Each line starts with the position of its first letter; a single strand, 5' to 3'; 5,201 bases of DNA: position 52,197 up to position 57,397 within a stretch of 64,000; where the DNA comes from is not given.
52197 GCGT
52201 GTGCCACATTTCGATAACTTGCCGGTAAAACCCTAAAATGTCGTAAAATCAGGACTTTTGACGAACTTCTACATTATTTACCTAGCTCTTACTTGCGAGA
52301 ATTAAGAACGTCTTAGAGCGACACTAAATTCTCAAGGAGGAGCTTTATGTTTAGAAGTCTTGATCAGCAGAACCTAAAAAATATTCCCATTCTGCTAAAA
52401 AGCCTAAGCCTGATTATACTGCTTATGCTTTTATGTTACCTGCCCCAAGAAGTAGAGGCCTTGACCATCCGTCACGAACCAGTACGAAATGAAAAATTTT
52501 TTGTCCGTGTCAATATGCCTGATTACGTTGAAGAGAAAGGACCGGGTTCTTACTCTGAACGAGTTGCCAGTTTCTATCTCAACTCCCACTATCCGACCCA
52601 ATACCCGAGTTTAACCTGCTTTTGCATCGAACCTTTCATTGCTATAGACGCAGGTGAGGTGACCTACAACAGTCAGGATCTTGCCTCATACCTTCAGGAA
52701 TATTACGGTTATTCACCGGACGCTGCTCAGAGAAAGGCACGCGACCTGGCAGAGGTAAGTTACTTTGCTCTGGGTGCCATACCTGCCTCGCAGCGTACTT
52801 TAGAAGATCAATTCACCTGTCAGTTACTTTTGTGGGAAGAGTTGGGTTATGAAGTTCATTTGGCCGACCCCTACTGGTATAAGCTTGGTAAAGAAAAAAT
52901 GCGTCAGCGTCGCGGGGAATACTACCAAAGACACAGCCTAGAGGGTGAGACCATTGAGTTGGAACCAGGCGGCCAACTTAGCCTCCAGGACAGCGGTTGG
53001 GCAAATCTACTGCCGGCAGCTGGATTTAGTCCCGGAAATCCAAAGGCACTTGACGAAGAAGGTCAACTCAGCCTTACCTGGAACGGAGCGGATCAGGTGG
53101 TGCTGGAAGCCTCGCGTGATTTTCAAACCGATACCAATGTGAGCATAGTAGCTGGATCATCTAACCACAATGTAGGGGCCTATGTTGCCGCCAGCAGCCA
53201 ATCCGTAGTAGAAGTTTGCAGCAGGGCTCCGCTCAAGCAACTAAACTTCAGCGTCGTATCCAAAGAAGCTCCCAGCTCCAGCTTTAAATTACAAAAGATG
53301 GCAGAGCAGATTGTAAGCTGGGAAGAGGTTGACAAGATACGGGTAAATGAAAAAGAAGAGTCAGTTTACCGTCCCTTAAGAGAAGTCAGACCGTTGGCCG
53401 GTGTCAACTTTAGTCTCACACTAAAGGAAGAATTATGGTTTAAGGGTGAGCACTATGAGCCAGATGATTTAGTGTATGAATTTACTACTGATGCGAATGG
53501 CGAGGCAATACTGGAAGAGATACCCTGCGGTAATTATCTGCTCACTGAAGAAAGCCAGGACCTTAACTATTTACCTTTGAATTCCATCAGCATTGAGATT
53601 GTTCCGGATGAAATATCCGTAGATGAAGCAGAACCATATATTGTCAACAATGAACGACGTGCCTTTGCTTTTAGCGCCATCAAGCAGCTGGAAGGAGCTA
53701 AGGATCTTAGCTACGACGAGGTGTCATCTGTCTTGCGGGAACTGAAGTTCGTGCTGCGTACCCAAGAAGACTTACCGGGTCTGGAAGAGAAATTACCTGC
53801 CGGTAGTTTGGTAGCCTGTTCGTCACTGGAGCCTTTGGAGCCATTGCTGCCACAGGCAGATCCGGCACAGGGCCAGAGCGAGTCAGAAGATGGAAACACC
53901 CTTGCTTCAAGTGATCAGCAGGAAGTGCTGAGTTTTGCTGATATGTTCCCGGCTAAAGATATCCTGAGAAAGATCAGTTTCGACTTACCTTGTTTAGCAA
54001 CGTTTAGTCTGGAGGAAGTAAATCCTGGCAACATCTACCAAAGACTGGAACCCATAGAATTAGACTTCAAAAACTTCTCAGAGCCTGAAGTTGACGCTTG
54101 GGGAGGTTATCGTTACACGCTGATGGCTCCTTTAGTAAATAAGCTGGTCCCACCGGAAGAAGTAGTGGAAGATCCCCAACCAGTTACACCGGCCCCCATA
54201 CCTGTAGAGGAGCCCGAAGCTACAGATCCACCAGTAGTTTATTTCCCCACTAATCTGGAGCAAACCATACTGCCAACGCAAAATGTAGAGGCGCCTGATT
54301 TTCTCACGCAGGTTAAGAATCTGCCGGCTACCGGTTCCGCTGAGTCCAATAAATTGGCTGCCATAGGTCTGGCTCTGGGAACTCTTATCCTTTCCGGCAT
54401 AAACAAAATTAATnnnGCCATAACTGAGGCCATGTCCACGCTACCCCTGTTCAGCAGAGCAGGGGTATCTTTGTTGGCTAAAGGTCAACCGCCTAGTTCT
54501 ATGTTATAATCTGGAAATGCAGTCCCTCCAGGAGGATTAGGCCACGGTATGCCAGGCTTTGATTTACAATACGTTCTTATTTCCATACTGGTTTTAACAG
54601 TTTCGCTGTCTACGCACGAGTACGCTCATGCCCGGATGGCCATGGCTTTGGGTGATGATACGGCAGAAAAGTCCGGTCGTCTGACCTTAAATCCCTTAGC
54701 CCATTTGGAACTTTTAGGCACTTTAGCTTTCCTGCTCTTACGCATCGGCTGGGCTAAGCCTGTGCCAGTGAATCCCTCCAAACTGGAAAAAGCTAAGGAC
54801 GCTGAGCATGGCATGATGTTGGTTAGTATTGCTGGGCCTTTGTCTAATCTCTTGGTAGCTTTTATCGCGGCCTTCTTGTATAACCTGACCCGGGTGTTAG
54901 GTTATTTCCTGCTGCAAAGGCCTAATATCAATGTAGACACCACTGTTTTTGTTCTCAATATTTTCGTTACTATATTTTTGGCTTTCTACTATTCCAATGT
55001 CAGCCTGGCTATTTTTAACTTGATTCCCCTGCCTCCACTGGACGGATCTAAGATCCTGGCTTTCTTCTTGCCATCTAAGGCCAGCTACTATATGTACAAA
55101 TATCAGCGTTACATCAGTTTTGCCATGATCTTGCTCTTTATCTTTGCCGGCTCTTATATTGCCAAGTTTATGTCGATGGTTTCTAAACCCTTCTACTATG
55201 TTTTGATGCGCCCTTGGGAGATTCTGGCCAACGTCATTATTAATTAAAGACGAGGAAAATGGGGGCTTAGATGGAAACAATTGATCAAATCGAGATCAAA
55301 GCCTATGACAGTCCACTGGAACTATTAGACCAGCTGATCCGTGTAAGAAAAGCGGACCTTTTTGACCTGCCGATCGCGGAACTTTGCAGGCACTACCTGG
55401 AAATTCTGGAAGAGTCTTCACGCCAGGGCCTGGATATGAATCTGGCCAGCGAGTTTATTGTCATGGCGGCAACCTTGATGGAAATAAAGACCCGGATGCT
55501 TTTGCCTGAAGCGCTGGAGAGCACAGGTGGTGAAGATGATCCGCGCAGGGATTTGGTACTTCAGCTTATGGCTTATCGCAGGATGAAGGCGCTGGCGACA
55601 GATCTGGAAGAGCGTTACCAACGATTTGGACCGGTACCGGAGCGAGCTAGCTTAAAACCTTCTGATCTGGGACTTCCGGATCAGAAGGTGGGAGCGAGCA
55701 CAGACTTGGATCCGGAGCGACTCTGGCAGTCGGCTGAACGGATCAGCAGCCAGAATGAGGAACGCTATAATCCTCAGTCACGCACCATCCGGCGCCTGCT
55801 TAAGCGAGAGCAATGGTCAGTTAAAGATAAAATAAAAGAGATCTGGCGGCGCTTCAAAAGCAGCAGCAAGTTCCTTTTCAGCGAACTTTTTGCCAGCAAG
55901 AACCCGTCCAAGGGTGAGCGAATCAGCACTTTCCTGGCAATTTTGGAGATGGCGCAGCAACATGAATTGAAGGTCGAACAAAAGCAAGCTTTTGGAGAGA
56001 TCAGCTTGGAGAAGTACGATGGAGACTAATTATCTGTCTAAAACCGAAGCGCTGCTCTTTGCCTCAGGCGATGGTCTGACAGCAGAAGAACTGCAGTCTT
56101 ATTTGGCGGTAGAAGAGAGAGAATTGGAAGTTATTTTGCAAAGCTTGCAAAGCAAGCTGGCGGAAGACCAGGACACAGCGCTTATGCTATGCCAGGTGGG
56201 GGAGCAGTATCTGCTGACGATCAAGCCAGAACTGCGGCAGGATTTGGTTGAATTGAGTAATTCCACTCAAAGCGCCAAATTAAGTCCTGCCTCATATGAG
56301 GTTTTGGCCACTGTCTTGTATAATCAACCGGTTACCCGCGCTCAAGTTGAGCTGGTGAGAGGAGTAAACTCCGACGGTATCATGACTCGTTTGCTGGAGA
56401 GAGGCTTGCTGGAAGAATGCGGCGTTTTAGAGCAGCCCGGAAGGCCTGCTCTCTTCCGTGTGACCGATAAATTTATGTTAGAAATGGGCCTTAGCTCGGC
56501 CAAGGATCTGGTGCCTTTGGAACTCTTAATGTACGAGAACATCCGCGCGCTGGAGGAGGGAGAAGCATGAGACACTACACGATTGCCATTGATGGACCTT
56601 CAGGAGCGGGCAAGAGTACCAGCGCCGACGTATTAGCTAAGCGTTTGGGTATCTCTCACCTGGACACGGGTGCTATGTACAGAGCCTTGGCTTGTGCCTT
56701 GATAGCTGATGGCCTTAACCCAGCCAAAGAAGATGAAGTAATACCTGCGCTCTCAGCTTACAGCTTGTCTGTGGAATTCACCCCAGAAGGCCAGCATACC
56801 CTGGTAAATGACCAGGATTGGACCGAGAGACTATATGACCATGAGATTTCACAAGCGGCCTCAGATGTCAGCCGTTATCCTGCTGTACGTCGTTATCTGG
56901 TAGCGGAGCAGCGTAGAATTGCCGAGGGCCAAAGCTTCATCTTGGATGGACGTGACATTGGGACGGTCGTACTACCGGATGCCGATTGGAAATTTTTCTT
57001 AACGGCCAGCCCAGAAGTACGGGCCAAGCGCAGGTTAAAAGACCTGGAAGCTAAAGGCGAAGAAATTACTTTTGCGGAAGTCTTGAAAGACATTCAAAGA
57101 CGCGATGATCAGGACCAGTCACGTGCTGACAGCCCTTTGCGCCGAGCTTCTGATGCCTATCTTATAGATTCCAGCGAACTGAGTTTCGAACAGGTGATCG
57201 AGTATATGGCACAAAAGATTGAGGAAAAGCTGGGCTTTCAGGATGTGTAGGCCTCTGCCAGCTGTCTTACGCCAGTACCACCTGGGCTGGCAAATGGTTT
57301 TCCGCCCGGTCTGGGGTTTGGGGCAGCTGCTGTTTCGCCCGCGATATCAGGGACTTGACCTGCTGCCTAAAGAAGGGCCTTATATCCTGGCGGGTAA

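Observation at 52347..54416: LPXTG surface protein with thioester-domain-like Cys and Gln motifs: a possible covalent (TIE-type) adhesin with atypical spacing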

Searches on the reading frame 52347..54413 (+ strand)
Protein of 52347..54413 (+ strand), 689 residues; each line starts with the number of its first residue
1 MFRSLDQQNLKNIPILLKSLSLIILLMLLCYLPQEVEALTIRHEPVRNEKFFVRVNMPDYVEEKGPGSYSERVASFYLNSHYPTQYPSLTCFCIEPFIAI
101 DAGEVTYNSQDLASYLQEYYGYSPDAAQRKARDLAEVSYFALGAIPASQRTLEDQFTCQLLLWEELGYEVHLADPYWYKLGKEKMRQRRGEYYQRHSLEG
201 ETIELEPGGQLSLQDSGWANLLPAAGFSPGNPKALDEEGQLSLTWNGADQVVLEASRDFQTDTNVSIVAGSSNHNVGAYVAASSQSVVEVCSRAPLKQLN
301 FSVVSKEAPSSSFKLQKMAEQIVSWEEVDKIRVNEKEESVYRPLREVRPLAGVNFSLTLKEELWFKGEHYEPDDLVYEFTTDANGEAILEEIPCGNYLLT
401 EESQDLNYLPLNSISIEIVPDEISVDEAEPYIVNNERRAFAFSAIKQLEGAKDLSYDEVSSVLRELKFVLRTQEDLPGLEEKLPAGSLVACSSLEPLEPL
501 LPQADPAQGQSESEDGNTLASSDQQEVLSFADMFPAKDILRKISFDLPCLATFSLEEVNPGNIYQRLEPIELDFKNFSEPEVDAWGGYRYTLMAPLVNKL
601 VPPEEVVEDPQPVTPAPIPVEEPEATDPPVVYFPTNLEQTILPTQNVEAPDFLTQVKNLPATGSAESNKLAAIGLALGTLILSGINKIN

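Call 4: search_protein_families(library=pfam, proteins=[window:52347-54413:+], max_evalue=10)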
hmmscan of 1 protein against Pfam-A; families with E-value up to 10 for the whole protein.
window:52347-54413:+ (689 aa): 3 families
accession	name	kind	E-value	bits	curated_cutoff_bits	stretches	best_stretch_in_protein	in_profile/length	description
PF17802.7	SpaA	-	4.9e-06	27.1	23.1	1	348-421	14-79/91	Prealbumin-like fold domain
PF00746.26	Gram_pos_anchor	-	0.01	16.2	20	1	655-680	5-30/43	LPXTG cell wall anchor motif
PF13620.12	CarboxypepD_reg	-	0.2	12.5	32.3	1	373-400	26-53/82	Carboxypeptidase regulatory-like domain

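Call 5: search_protein_families(library=ncbifam, proteins=[window:52347-54413:+], max_evalue=10)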
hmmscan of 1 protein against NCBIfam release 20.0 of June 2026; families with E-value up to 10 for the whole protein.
window:52347-54413:+ (689 aa): 2 families
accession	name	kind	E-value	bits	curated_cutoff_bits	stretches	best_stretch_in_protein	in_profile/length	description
TIGR01167.1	LPXTG_anchor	domain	0.018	15.7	15.9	1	659-681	2-24/34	LPXTG cell wall anchor domain-containing protein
NF053819.1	EF0750_LPXTG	subfamily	0.086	13.4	47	1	644-684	58-98/105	EF2685/EF0750 family sortase-dependent surface protein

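Call 7: search_solved_structures(query=window:52347-54413:+, max_evalue=10, show_alignments=3)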
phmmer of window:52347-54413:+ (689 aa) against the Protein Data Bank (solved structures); distinct sequences matched with E-value up to 10: 0.

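Call 28: find_related_loci(query=window:52347-54413:+, collection=genome_contigs, flank=10000)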
Query window:52347-54413:+ (689 aa) in genome_contigs; peptide patterns used: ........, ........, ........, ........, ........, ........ (x = any residue, [..] = any of these).
256 stretches matched a pattern, but none encodes a relative of the query by tblastn (E <= 1e-3).

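Call 30: find_encoding_contigs(protein=window:52347-54413:+, flank=10000, max_places=4)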
Protein window:52347-54413:+ (689 aa): 1 contig read that carries it; 1 place shown.
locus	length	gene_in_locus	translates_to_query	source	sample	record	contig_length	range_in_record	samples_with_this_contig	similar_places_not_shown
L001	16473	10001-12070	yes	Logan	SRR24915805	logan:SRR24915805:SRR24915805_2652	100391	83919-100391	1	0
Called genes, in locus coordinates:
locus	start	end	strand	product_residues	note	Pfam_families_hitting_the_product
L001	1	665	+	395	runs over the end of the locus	PF18975:DUF5711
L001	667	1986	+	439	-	PF00890:FAD_binding_2 (faint), PF01266:DAO (weak), PF03486:HI0933_like, PF07992:Pyr_redox_2 (faint), PF13738:Pyr_redox_3 (faint), PF22780:HI0933_like_1st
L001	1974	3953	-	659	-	PF00005:ABC_tran, PF02463:SMC_N (faint), PF13555:AAA_29 (faint), PF24389:ORC-CDC6-like (faint), PF13238:AAA_18 (faint), PF13304:AAA_21 (faint), PF12848:ABC_tran_Xtn, PF00005:ABC_tran, +2 more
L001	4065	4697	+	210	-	-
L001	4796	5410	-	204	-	PF00072:Response_reg, PF00196:GerE, PF08281:Sigma70_r4_2 (weak), PF13384:HTH_23 (weak)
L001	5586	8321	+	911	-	-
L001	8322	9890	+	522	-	-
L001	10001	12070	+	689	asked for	PF17802:SpaA (faint)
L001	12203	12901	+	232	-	PF02163:Peptidase_M50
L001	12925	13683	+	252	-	PF02616:SMC_ScpA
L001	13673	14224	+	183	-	PF04079:SMC_ScpB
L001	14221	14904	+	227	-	PF02224:Cytidylate_kin, PF13189:Cytidylate_kin2 (weak), PF13238:AAA_18 (weak), PF13207:AAA_17 (faint)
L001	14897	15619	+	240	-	PF01553:Acyltransferase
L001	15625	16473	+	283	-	?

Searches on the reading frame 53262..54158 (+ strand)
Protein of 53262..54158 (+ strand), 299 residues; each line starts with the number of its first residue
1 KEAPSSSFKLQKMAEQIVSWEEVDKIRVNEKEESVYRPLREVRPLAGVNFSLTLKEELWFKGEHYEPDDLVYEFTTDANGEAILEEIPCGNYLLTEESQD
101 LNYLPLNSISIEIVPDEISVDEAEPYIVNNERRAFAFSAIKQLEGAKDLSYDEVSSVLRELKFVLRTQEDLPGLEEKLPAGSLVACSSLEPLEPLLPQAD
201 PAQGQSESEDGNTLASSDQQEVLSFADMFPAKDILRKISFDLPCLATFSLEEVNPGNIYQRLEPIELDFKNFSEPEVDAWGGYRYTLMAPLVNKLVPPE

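Call 69: predict_structure(alignment_id=A4)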
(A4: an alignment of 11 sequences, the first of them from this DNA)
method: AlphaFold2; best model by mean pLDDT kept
length: 299 residues; sequences in the alignment: 11
mean_pLDDT: 85.8   pTM: 0.77
mean pLDDT of the five models: 85.8, 85.5, 85.4, 85.1, 84.7
residues with pLDDT >= 90: 200; 70-90: 59; 50-70: 8; < 50: 32
segments of 3 or more residues with pLDDT < 50: 195-225
pLDDT, mean of each block of 10 residues (from residue 1): 93 97 91 96 96 97 96 97 95 94 94 89 92 95 88 87 95 96 94 52 33 34 47 87 96 85 93 86 92 87
secondary structure, 60 per line:
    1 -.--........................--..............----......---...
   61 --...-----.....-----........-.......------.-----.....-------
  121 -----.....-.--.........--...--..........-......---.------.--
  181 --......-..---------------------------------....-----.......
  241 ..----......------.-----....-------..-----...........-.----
elements in order: E5-28 E31-44 E49-54 E58-60 E63-65 E71-75 E81-88 E90-96 E109-113 E126-130 E135-143 H151-160 E162-167 E183-188 H225-228 E234-242 E247-252 E265-268 E283-293

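Call 73: fold_search(model_id=the predicted structure, library=pdb)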
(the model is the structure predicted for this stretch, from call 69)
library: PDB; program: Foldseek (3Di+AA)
matches with E <= 10: 689; with E <= 0.001: 39
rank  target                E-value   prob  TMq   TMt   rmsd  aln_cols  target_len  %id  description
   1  6fwv_B                9.6e-07  1.00  0.43  0.26  35.1       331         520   12  The Bacillus anthracis TIE protein (released 2018-08-08)
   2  6fwv_A                1.0e-06  1.00  0.45  0.27  34.9       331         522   13  The Bacillus anthracis TIE protein (released 2018-08-08)
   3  5f44_A                2.2e-06  1.00  0.27  0.30  20.0       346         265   12  Crystal structure of shaft pilin spaA from Lactobacillus rhamnosus GG (released 2016-07-20)
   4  5j4m_A                5.1e-06  1.00  0.27  0.30  20.2       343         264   12  Crystal structure of shaft pilin SpaA from Lactobacillus rhamnosus GG - E269A/D295N double mutant (released 2016-07-20)
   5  5f44_C                5.1e-06  1.00  0.25  0.29  20.5       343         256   12  Crystal structure of shaft pilin spaA from Lactobacillus rhamnosus GG (released 2016-07-20)
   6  5hdl_A                5.4e-06  1.00  0.27  0.30  19.6       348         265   11  Crystal structure of shaft pilin spaA from Lactobacillus rhamnosus GG - E269A mutant (released 2016-07-20)
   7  5hts_D                6.0e-06  1.00  0.25  0.28  19.6       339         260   11  Crystal structure of shaft pilin spaA from Lactobacillus rhamnosus GG - D295N mutant (released 2016-07-20)
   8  7k1u                  6.3e-06  1.00  0.38  0.43   9.4       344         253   10  Crystal Structure of SrtB-anchored Collagen-binding Adhesin Fragment (residues 206-565) from Clostridioides difficile st (released 2021-10-20)
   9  5j4m_C                8.2e-06  1.00  0.27  0.30  20.3       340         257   11  Crystal structure of shaft pilin SpaA from Lactobacillus rhamnosus GG - E269A/D295N double mutant (released 2016-07-20)
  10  3phs                  1.1e-05  1.00  0.24  0.30  19.4       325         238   14  Crystal Structure of GBS52, the minor pilin in gram-positive pathogen Streptococcus agalactiae (released 2010-11-17)
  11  5f44_B                1.2e-05  1.00  0.22  0.24  21.4       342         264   13  Crystal structure of shaft pilin spaA from Lactobacillus rhamnosus GG (released 2016-07-20)
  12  5hts_A                1.2e-05  1.00  0.26  0.30  15.4       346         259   10  Crystal structure of shaft pilin spaA from Lactobacillus rhamnosus GG - D295N mutant (released 2016-07-20)
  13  4oq1                  1.5e-05  1.00  0.27  0.24  14.5       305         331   12  Structure of the Streptococcal ancillary pilin (released 2014-04-23)
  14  5hbb_A                1.8e-05  1.00  0.21  0.23  20.9       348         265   11  Crystal structure of shaft pilin spaA from Lactobacillus rhamnosus GG - E139A mutant (released 2016-07-20)
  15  5hts_B                2.2e-05  1.00  0.26  0.29  19.6       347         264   12  Crystal structure of shaft pilin spaA from Lactobacillus rhamnosus GG - D295N mutant (released 2016-07-20)
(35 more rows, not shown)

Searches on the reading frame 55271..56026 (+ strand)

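Call 10: search_protein_families(library=pfam, proteins=[window:55271-56026:+], max_evalue=0.001)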
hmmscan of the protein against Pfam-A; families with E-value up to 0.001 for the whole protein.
window:55271-56026:+ (252 aa): 1 family
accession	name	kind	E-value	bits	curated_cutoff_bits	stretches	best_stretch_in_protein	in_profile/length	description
PF02616.19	SMC_ScpA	-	5.5e-20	72.8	24.6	1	22-245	1-228/232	Segregation and condensation protein ScpA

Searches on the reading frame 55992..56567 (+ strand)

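Call 10: search_protein_families(library=pfam, proteins=[window:55992-56567:+], max_evalue=0.001)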
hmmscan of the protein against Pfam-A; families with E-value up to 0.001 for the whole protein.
window:55992-56567:+ (192 aa): 1 family
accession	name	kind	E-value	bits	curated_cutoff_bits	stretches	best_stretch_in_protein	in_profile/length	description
PF04079.22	SMC_ScpB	-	2e-44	151.4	27.4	1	18-175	3-159/160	Segregation and condensation complex subunit ScpB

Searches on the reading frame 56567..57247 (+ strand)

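Call 10: search_protein_families(library=pfam, proteins=[window:56567-57247:+], max_evalue=0.001)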
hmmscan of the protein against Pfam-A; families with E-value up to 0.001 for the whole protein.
window:56567-57247:+ (227 aa): 6 families
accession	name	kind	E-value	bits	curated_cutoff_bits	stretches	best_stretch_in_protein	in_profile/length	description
PF02224.24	Cytidylate_kin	-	4.5e-70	236.1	26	1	6-219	1-210/211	Cytidylate kinase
PF13238.12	AAA_18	-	1.7e-08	35.4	29.4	1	6-163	1-117/128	AAA domain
PF13189.12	Cytidylate_kin2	-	4.5e-08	33.9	28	1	6-185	2-152/176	Cytidylate kinase-like family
PF13207.12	AAA_17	-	2e-07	31.8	27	1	10-43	2-35/136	AAA domain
PF13671.12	AAA_33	-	0.00033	21.4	27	0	9-43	5-39/143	AAA domain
PF00406.28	ADK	-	0.00041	21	26.8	0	10-41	3-34/151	Adenylate kinase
